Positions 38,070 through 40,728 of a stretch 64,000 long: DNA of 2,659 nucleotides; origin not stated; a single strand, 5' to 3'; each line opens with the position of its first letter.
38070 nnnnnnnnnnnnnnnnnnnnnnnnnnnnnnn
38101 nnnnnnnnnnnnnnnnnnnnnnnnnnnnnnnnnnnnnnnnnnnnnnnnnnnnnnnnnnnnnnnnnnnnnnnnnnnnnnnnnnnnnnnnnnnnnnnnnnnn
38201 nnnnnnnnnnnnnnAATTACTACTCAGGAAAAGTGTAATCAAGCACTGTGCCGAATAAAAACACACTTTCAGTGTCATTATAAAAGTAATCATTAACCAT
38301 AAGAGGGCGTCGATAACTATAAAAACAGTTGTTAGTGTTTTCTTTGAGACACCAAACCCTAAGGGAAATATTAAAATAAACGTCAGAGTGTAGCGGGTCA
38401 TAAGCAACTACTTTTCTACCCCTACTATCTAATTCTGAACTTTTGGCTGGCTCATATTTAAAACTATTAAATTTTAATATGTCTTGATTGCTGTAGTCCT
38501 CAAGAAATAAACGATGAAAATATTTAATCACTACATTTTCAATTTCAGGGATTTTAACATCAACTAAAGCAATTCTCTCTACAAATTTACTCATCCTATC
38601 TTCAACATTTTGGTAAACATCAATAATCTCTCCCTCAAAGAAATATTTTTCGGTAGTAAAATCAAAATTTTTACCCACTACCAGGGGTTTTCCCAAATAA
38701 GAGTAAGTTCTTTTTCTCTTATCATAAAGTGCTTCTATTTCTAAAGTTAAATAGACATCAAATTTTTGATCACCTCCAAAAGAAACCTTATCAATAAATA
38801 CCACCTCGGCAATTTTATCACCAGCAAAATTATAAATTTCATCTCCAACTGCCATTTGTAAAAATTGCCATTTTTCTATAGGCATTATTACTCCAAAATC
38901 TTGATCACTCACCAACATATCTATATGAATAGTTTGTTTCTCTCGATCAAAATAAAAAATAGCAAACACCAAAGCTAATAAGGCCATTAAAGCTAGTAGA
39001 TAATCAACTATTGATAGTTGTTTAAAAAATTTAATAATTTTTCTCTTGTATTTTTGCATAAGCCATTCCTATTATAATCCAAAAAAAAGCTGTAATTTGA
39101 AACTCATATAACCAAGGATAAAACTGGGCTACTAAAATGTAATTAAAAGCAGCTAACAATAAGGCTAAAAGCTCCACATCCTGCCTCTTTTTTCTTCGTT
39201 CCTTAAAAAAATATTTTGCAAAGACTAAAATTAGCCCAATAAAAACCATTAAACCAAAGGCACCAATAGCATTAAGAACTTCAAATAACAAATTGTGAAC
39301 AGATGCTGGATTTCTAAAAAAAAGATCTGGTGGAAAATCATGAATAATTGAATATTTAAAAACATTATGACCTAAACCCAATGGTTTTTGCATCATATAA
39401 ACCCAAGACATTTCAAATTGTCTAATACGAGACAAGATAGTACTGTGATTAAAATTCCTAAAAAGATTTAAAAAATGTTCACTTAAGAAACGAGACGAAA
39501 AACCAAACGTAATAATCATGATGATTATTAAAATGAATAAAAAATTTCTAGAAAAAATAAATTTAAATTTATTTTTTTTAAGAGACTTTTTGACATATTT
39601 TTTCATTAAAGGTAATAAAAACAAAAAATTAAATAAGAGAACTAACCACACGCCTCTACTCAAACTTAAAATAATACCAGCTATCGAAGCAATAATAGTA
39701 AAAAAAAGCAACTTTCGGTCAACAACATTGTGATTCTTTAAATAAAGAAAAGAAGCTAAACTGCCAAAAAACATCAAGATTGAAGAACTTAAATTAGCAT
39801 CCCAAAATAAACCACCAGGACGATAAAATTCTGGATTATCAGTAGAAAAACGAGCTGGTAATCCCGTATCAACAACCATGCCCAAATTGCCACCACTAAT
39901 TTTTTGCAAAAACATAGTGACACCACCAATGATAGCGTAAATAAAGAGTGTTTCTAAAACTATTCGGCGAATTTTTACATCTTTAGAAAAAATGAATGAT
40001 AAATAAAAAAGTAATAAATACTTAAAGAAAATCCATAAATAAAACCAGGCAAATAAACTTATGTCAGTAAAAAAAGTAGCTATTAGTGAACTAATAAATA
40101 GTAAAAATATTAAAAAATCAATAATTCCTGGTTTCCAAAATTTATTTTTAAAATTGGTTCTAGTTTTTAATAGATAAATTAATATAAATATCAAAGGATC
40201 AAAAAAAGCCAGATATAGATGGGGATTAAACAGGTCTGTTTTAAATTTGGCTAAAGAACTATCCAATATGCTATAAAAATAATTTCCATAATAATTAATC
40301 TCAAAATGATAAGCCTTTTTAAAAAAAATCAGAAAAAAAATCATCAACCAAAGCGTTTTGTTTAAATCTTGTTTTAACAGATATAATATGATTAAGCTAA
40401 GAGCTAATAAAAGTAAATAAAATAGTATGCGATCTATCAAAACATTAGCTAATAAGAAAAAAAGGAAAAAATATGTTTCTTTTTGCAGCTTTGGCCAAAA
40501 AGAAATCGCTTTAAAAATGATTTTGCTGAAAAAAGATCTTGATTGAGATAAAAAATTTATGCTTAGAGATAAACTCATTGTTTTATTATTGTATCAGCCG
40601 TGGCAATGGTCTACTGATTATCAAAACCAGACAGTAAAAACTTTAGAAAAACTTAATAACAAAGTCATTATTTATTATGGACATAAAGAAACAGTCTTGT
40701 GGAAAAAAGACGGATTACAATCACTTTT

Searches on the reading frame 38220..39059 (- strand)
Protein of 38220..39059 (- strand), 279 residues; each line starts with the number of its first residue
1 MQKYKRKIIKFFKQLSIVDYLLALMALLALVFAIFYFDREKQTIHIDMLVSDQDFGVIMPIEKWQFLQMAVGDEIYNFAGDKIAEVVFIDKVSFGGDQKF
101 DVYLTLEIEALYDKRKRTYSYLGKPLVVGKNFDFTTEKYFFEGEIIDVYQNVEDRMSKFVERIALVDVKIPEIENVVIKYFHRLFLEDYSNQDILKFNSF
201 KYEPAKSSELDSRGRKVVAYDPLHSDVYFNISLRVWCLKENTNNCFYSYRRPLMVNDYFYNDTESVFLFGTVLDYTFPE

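Call 25: search_protein_families(library=pfam, proteins=[window:38220-39059:-], max_evalue=0.001)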
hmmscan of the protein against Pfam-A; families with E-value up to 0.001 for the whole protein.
window:38220-39059:- (279 aa): 1 family
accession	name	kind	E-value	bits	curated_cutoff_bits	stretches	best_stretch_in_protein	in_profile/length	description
PF14221.11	DUF4330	-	3.1e-07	31.1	27.6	0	10-41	9-39/167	Domain of unknown function (DUF4330)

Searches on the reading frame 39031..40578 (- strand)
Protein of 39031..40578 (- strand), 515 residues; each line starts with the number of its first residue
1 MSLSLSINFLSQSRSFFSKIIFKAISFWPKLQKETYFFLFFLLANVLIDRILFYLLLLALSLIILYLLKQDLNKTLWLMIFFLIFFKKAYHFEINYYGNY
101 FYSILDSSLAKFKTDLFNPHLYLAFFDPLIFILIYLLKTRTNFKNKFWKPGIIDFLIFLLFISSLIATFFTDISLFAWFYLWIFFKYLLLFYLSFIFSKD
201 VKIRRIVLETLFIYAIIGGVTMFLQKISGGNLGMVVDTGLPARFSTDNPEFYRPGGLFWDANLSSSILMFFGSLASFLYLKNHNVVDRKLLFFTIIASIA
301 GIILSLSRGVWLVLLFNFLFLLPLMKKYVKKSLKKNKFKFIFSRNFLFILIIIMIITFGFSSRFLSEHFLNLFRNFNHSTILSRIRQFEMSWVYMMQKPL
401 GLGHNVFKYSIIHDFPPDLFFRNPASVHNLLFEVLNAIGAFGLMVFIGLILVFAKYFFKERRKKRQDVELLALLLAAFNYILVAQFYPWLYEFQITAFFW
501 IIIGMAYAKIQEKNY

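Call 25: search_protein_families(library=pfam, proteins=[window:39031-40578:-], max_evalue=0.001)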
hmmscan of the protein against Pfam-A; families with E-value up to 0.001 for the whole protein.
window:39031-40578:- (515 aa): 1 family
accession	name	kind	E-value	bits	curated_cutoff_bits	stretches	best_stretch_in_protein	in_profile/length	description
PF04932.20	Wzy_C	-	2.5e-13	50.5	31.7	1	294-447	2-149/149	O-Antigen ligase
